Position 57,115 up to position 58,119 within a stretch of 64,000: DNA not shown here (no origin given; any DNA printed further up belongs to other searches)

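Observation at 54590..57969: Permease, ACAD-fold protein without the canonical catalytic Glu, and variant cyclase-family hydrolase as a coupled downstream unit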

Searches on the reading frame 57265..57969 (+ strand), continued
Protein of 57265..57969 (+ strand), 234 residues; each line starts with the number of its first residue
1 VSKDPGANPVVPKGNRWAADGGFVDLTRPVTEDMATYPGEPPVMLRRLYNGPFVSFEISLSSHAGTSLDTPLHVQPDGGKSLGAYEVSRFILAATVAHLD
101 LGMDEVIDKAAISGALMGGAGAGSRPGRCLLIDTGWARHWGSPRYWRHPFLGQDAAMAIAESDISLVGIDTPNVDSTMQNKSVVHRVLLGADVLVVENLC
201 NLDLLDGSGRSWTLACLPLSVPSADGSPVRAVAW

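Call 67: find_homologous_proteins(query=A4, max_evalue=1e-10)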
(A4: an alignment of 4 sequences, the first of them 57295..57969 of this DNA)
Query A4 (4 sequences) (224 aa, profile of the alignment): 3770 proteins with E <= 1e-10 among 8000 candidates; the best 120 are listed.
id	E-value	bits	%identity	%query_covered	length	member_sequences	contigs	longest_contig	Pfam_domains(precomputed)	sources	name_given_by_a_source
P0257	5.5e-105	368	48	95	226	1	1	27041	PF04199.20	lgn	-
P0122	9.9e-105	367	55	97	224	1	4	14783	PF04199.20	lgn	-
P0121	2.1e-104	366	100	100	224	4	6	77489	PF04199.20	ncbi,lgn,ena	-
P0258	1.5e-99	350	40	94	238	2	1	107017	PF04199.20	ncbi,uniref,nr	ncbi:cyclase family protein [Alkalihalobacillus sp. BA299]|uniref:cyclase family protein n=1 Tax=Alk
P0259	2.8e-77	277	41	94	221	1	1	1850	PF04199.20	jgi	jgi:kynurenine formamidase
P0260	3.2e-76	274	38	96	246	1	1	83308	PF04199.20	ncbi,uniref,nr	ncbi:cyclase family protein [Brevibacillus fluminis]|uniref:Cyclase family protein n=1 Tax=Brevibaci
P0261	3.8e-75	270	43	95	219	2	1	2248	PF04199.20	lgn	-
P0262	3.4e-69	251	34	94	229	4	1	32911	PF04199.20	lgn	-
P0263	8.3e-57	211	42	97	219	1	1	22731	PF04199.20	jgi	jgi:arylformamidase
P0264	1.4e-56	210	41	95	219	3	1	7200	PF04199.20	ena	-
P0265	3.8e-56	208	42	94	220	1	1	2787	PF04199.20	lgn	-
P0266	4.6e-56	208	40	95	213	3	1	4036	PF04199.20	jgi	jgi:kynurenine formamidase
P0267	5.5e-56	208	42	90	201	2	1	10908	PF04199.20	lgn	-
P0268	7.0e-56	207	39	95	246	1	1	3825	PF04199.20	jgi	jgi:arylformamidase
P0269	1.1e-55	207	42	95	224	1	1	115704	PF04199.20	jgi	jgi:arylformamidase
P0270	1.7e-55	206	41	95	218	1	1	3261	PF04199.20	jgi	-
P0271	8.6e-55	204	40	95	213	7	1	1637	PF04199.20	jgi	jgi:arylformamidase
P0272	1.0e-54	204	37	95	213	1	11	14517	PF04199.20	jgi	jgi:arylformamidase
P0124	1.0e-54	204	40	95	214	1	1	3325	PF04199.20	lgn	-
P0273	4.0e-54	202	40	95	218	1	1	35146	PF04199.20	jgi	jgi:arylformamidase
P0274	4.1e-54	202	40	95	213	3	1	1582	PF04199.20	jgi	jgi:arylformamidase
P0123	7.1e-54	201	43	94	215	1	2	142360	PF04199.20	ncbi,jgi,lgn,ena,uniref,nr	ncbi:cyclase family protein [Chloroflexus sp.]|uniref:cyclase family protein n=1 Tax=Chloroflexus sp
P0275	7.8e-54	201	41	94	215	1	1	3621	PF04199.20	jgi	jgi:arylformamidase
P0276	1.0e-53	200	40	94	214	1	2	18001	PF04199.20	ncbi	-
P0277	1.7e-53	200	41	95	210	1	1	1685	PF04199.20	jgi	jgi:arylformamidase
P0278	5.7e-53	198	40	95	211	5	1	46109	PF04199.20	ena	-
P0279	6.7e-53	198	39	95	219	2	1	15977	PF04199.20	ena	-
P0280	8.4e-53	197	42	94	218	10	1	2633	PF04199.20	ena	-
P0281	8.8e-53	197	41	94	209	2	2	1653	PF04199.20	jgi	jgi:kynurenine formamidase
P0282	8.8e-53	197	43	94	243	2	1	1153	PF04199.20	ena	-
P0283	1.8e-52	196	42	94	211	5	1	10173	PF04199.20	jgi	-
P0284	5.7e-52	195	40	94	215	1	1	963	PF04199.20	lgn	-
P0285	9.4e-52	194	40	93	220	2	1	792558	PF04199.20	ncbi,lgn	ncbi:MAG: cyclase family protein [Chloroflexus sp.]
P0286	3.9e-51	192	42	90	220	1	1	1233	PF04199.20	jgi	-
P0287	8.8e-51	191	35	95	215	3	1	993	PF04199.20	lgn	-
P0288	9.6e-51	191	35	94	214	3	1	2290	PF04199.20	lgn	-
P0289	3.5e-50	189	39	95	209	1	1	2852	PF04199.20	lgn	-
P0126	7.5e-50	188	38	94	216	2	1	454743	PF04199.20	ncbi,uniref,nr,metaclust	ncbi:cyclase family protein [Tindallia californiensis]|uniref:Kynurenine formamidase n=1 Tax=Tindall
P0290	1.0e-49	187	40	95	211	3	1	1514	PF04199.20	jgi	jgi:arylformamidase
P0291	1.3e-49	187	37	95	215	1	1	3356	PF04199.20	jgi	jgi:arylformamidase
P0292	1.4e-49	187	37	95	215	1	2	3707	PF04199.20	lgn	-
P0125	2.4e-49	186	38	95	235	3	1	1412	PF04199.20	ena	-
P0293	2.9e-49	186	39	93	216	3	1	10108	PF04199.20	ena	-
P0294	3.3e-49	186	38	93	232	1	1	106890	PF04199.20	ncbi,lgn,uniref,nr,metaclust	ncbi:cyclase family protein [Desulforhopalus singaporensis]|uniref:Kynurenine formamidase n=1 Tax=De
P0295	7.3e-49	185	38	95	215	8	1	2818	PF04199.20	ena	-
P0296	9.7e-49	184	38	95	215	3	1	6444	PF04199.20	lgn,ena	-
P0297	1.4e-48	184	38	94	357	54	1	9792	PF04199.20,PF04266.21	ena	-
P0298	2.0e-48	183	35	94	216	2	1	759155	PF04199.20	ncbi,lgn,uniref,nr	ncbi:Kynurenine formamidase [Tindallia magadiensis]|uniref:Kynurenine formamidase n=1 Tax=Tindallia 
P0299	2.5e-48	183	36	95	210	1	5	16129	PF04199.20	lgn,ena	-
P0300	2.9e-48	183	38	94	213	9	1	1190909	PF04199.20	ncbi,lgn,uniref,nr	ncbi:MAG: cyclase [Chloroflexus sp.]|uniref:cyclase family protein n=1 Tax=Chloroflexus sp. TaxID=19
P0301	4.7e-48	182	38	95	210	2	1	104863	PF04199.20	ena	-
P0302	5.0e-48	182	35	94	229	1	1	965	PF04199.20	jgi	jgi:kynurenine formamidase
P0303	6.5e-48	181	42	90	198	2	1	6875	PF04199.20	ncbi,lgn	-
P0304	7.4e-48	181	38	94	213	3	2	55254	PF04199.20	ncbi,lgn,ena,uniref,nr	ncbi:MAG: cyclase [Chloroflexus aggregans]|uniref:Cyclase n=1 Tax=Chloroflexus aggregans TaxID=15226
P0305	8.7e-48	181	35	94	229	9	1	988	PF04199.20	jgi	-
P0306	1.8e-47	180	34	94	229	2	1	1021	PF04199.20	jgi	jgi:kynurenine formamidase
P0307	2.1e-47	180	33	94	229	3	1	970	PF04199.20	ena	-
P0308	2.9e-47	179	34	94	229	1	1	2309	PF04199.20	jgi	jgi:kynurenine formamidase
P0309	5.3e-47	178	33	93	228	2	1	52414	PF04199.20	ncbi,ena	-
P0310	1.2e-46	177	32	94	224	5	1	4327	PF04199.20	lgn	-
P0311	1.9e-46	177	33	94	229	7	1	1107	PF04199.20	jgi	jgi:arylformamidase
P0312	2.0e-46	177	33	93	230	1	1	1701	PF04199.20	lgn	-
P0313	3.2e-46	176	34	94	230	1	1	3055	PF04199.20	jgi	jgi:kynurenine formamidase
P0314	3.7e-46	176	36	94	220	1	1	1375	PF04199.20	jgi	jgi:kynurenine formamidase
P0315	4.0e-46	176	35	95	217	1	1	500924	PF04199.20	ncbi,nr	ncbi:putative cyclase [Mycena haematopus]|nr:putative cyclase [Mycena haematopus]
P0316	4.2e-46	176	37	93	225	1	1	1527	PF04199.20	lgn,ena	-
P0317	4.8e-46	175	33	94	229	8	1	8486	PF04199.20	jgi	jgi:arylformamidase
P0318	6.2e-46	175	35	94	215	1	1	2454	PF04199.20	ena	-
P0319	1.3e-45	174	37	94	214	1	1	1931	PF04199.20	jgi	jgi:kynurenine formamidase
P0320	1.4e-45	174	36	95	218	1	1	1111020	PF04199.20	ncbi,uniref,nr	ncbi:putative cyclase [Mycena belliarum]|uniref:Cyclase n=1 Tax=Mycena belliarum TaxID=1033014 RepID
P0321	1.5e-45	174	35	96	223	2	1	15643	PF04199.20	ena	-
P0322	2.3e-45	173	33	94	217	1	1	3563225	PF04199.20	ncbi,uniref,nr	ncbi:putative cyclase [Mycena sanguinolenta]|uniref:Putative cyclase n=1 Tax=Mycena sanguinolenta Ta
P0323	2.4e-45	173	34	94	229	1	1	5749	PF04199.20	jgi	jgi:kynurenine formamidase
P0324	3.0e-45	173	31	94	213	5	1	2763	PF04199.20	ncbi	-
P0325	3.7e-45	172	34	95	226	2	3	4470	PF04199.20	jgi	jgi:kynurenine formamidase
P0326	3.7e-45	172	32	94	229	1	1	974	PF04199.20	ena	-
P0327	4.1e-45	172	31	93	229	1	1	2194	PF04199.20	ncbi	-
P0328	4.3e-45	172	33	94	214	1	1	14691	PF04199.20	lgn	-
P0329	6.5e-45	172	39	94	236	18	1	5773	PF04199.20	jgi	jgi:kynurenine formamidase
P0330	9.7e-45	171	34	93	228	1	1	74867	PF04199.20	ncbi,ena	-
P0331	1.0e-44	171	28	93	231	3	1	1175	PF04199.20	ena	-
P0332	1.1e-44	171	39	95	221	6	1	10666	PF04199.20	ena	-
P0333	1.4e-44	171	37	94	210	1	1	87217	PF04199.20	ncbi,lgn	-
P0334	1.7e-44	170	31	95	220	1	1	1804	PF04199.20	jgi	jgi:kynurenine formamidase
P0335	2.0e-44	170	35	94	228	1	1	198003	PF04199.20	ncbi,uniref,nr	ncbi:putative cyclase [Obba rivulosa]|uniref:Putative cyclase n=1 Tax=Obba rivulosa TaxID=1052685 Re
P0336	2.0e-44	170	34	94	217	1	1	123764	PF04199.20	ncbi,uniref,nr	ncbi:putative cyclase [Mycena rosella]|uniref:Cyclase n=1 Tax=Mycena rosella TaxID=1033263 RepID=A0A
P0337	2.2e-44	170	34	94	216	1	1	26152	PF04199.20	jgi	jgi:kynurenine formamidase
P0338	2.4e-44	170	37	78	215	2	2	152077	PF04199.20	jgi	jgi:arylformamidase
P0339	2.4e-44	170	32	94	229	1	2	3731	PF04199.20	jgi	jgi:kynurenine formamidase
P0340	3.1e-44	169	32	93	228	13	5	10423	PF04199.20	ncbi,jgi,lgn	jgi:kynurenine formamidase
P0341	3.2e-44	169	33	94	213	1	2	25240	PF04199.20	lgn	-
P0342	3.2e-44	169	30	93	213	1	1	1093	PF04199.20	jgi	jgi:arylformamidase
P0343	3.5e-44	169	30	94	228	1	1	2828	PF04199.20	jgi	jgi:kynurenine formamidase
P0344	3.7e-44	169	36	93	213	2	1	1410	PF04199.20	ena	-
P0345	4.2e-44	169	33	93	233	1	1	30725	PF04199.20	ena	-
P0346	4.9e-44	169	33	93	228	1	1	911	PF04199.20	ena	-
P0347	5.3e-44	169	39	94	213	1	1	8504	PF04199.20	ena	-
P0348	6.3e-44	168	33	94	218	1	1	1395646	PF04199.20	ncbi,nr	ncbi:putative cyclase [Mycena epipterygia]|nr:putative cyclase [Mycena epipterygia]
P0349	6.7e-44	168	35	95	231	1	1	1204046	PF04199.20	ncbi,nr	ncbi:putative cyclase [Lenzites betulinus]|nr:putative cyclase [Lenzites betulinus]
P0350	6.8e-44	168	33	94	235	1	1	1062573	PF04199.20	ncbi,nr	ncbi:putative cyclase [Mycena vulgaris]|nr:putative cyclase [Mycena vulgaris]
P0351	7.5e-44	168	32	95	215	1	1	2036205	PF04199.20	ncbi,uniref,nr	ncbi:cyclase family protein [Dacryopinax primogenitus]|uniref:Cyclase family protein n=1 Tax=Dacryop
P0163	7.7e-44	168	32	94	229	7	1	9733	PF04199.20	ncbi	-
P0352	1.0e-43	168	39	94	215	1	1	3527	PF04199.20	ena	-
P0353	1.1e-43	168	32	93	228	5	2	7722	PF04199.20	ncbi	-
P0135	1.1e-43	168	34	94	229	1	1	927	PF04199.20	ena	-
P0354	1.1e-43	168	32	93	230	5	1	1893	PF04199.20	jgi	jgi:arylformamidase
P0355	1.1e-43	168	34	93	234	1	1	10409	PF04199.20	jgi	jgi:kynurenine formamidase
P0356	1.2e-43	168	33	95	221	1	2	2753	PF04199.20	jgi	-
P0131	1.2e-43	167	35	95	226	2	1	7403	PF04199.20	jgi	jgi:kynurenine formamidase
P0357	1.4e-43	167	33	94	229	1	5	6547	PF04199.20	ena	-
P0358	1.5e-43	167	36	93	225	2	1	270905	PF04199.20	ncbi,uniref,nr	ncbi:cyclase family protein [Natronobiforma cellulositropha]|uniref:cyclase family protein n=1 Tax=N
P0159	1.6e-43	167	34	94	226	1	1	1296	PF04199.20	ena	-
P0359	1.7e-43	167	34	94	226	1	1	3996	PF04199.20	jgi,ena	jgi:kynurenine formamidase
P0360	1.7e-43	167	32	93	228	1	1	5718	PF04199.20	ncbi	-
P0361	1.7e-43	167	32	94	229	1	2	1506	PF04199.20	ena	-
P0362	1.9e-43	167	33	94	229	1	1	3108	PF04199.20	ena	-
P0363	2.3e-43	167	35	95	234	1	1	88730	PF04199.20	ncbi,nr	ncbi:putative cyclase [Cytidiella melzeri]|nr:putative cyclase [Cytidiella melzeri]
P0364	2.3e-43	167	32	94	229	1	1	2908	PF04199.20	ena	-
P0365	2.5e-43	166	33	94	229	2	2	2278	PF04199.20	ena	-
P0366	3.0e-43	166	34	94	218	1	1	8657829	PF04199.20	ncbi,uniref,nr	ncbi:putative cyclase [Mycena venus]|uniref:Putative cyclase n=1 Tax=Mycena venus TaxID=2733690 RepI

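Call 69: find_encoding_contigs(protein=P0260, flank=8000, max_places=1)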
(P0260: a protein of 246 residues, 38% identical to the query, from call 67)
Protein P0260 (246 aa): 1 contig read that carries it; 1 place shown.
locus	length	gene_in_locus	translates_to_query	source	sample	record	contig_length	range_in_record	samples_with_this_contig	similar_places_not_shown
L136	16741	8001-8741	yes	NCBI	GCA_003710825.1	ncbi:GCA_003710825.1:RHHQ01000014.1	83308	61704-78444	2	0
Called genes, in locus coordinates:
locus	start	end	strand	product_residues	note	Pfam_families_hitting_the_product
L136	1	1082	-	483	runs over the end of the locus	PF00392:GntR, PF00155:Aminotran_1_2, PF12897:Asp_aminotransf (faint)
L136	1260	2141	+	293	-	PF23441:SDR, PF00106:adh_short, PF08659:KR, PF13561:adh_short_C2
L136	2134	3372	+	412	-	PF00155:Aminotran_1_2 (weak), PF00266:Aminotran_5, PF01053:Cys_Met_Meta_PP (weak)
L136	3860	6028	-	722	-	PF26965:MimR_N, PF00158:Sigma54_activat, PF14532:Sigma54_activ_2, PF07724:AAA_2 (faint), PF07728:AAA_5 (weak), PF25601:AAA_lid_14, PF09862:DUF2089 (faint), PF02954:HTH_8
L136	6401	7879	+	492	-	PF00171:Aldedh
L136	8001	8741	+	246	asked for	PF04199:Cyclase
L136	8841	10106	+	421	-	PF12832:MFS_1_like (faint), PF13347:MFS_2 (faint), PF07690:MFS_1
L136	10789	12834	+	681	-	PF05378:Hydant_A_N, PF01968:Hydantoinase_A, PF19278:Hydant_A_C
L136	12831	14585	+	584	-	PF02538:Hydantoinase_B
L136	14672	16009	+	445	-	PF00083:Sugar_tr, PF07690:MFS_1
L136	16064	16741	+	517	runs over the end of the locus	PF00015:MCPsignal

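Call 70: find_encoding_contigs(protein=P0262, flank=8000, max_places=1)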
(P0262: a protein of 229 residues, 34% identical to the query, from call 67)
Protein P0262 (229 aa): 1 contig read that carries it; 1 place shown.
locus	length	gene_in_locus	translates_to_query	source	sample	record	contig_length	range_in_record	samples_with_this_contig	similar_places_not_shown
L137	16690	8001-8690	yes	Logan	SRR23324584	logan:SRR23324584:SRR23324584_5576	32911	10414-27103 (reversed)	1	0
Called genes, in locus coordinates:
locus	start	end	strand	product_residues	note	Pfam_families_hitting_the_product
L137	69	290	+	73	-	-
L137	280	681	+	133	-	PF02452:PemK_toxin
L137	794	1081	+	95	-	-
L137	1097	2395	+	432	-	PF14281:PDDEXK_4 (weak)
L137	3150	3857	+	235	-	PF24381:DUF7537 (weak)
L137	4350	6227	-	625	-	PF00158:Sigma54_activat, PF14532:Sigma54_activ_2, PF00004:AAA (weak), PF07724:AAA_2 (weak), PF07728:AAA_5, PF01078:Mg_chelatase (weak), PF25601:AAA_lid_14, PF18024:HTH_50 (weak)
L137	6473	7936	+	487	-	PF00171:Aldedh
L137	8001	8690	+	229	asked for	PF04199:Cyclase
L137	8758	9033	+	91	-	-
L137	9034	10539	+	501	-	PF00474:SSF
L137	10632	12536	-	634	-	PF00158:Sigma54_activat, PF01078:Mg_chelatase (faint), PF14532:Sigma54_activ_2, PF07728:AAA_5, PF25601:AAA_lid_14, PF18024:HTH_50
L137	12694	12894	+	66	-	-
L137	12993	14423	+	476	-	PF02133:Transp_cyt_pur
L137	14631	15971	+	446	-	PF05201:GlutR_N, PF01488:Shikimate_DH, PF00745:GlutR_dimer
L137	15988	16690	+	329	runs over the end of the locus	PF11927:HODM_asu-like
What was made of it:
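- The Ser-variant cyclase also occurs without an ACAD, next to an aldehyde dehydrogenase (calls 69, 70).
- Tried and rejected: I rejected 'the cyclase Ser variant is exclusive to ACAD partners', because two members sit beside aldehyde dehydrogenases instead (calls 69, 70).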

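Call 80: predict_structure(alignment_id=A2)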
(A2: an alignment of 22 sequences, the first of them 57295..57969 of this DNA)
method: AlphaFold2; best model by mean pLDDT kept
length: 224 residues; sequences in the alignment: 22
mean_pLDDT: 90.8   pTM: 0.89
mean pLDDT of the five models: 90.8, 89.7, 89.6, 89.5, 88.9
residues with pLDDT >= 90: 178; 70-90: 25; 50-70: 18; < 50: 3
segments of 3 or more residues with pLDDT < 50: 1-3
pLDDT, mean of each block of 10 residues (from residue 1): 54 93 91 93 92 94 93 93 95 98 87 72 97 96 98 97 95 96 97 83 92 88 97
secondary structure, 60 per line:
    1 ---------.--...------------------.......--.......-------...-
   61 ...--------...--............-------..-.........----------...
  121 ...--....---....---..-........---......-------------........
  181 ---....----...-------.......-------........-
elements in order: E13-15 E34-40 E43-49 E57-59 H77-80 E81-88 H99-107 E118-123 H126-129 H133-136 H143-150 E154-159 H173-180 E184-187 E202-208 E216-223

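Call 84: fold_search(model_id=the predicted structure, library=pdb)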
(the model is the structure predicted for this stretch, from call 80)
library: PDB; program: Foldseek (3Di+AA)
matches with E <= 10: 180; with E <= 0.001: 34
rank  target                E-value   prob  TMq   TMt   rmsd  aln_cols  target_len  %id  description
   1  4cog_A                1.6e-18  1.00  0.81  0.87   2.4       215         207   27  Crystal structure of kynurenine formamidase from Burkholderia cenocepacia (released 2014-04-02)
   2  4co9_A                6.6e-18  1.00  0.76  0.82   3.6       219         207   26  Crystal structure of kynurenine formamidase from Bacillus anthracis (released 2014-04-02)
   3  4co9_C                7.5e-18  1.00  0.76  0.82   3.6       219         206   26  Crystal structure of kynurenine formamidase from Bacillus anthracis (released 2014-04-02)
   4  8f9x_E                4.4e-17  1.00  0.81  0.80   3.0       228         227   25  Cyclase-Phosphotriesterase from Ruegeria pomeroyi DSS-3 (released 2023-12-06)
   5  8hmo_F                6.4e-17  1.00  0.76  0.84   3.4       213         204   26  Crystal Structure of metal-dependent hydrolase complexed with manganese from Bacillus smithii (released 2023-12-06)
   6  8f9x_D                7.2e-17  1.00  0.83  0.83   2.6       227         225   25  Cyclase-Phosphotriesterase from Ruegeria pomeroyi DSS-3 (released 2023-12-06)
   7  8hmo_A                8.2e-17  1.00  0.77  0.83   3.5       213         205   26  Crystal Structure of metal-dependent hydrolase complexed with manganese from Bacillus smithii (released 2023-12-06)
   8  8hmo_C                1.1e-16  1.00  0.78  0.86   3.2       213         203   26  Crystal Structure of metal-dependent hydrolase complexed with manganese from Bacillus smithii (released 2023-12-06)
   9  8f9x_C                1.7e-16  1.00  0.84  0.83   2.2       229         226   24  Cyclase-Phosphotriesterase from Ruegeria pomeroyi DSS-3 (released 2023-12-06)
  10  1r61_A                1.9e-16  1.00  0.74  0.80   3.8       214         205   23  The structure of predicted metal-dependent hydrolase from Bacillus stearothermophilus (released 2004-03-30)
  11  4cob_A                2.0e-16  1.00  0.75  0.82   3.4       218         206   24  Crystal structure kynurenine formamidase from Pseudomonas aeruginosa (released 2014-04-02)
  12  8hmo_E                3.1e-16  1.00  0.75  0.82   3.5       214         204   27  Crystal Structure of metal-dependent hydrolase complexed with manganese from Bacillus smithii (released 2023-12-06)
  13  2b0a                  3.3e-16  1.00  0.68  0.81   4.3       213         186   24  Crystal structure of protein MJ0783 from Methanococcus jannaschii (released 2005-09-20)
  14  8f9x_A                6.1e-16  1.00  0.82  0.80   3.0       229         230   24  Cyclase-Phosphotriesterase from Ruegeria pomeroyi DSS-3 (released 2023-12-06)
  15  3krv_B                7.4e-16  1.00  0.75  0.83   3.1       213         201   23  The Structure Of Potential Metal-Dependent Hydrolase With Cyclase Activity (released 2010-01-05)
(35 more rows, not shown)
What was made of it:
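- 57265..57969 (+): Cyclase-family (PF04199) metal-hydrolase-fold protein, His->Ser variant; alternative start at 57295. AF2 pLDDT 91; closest folds are kynurenine formamidases (calls 80, 84).
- On PF04199 cyclase / kynurenine formamidase: Foldseek matches KynB at 1.6e-18 (call 84).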
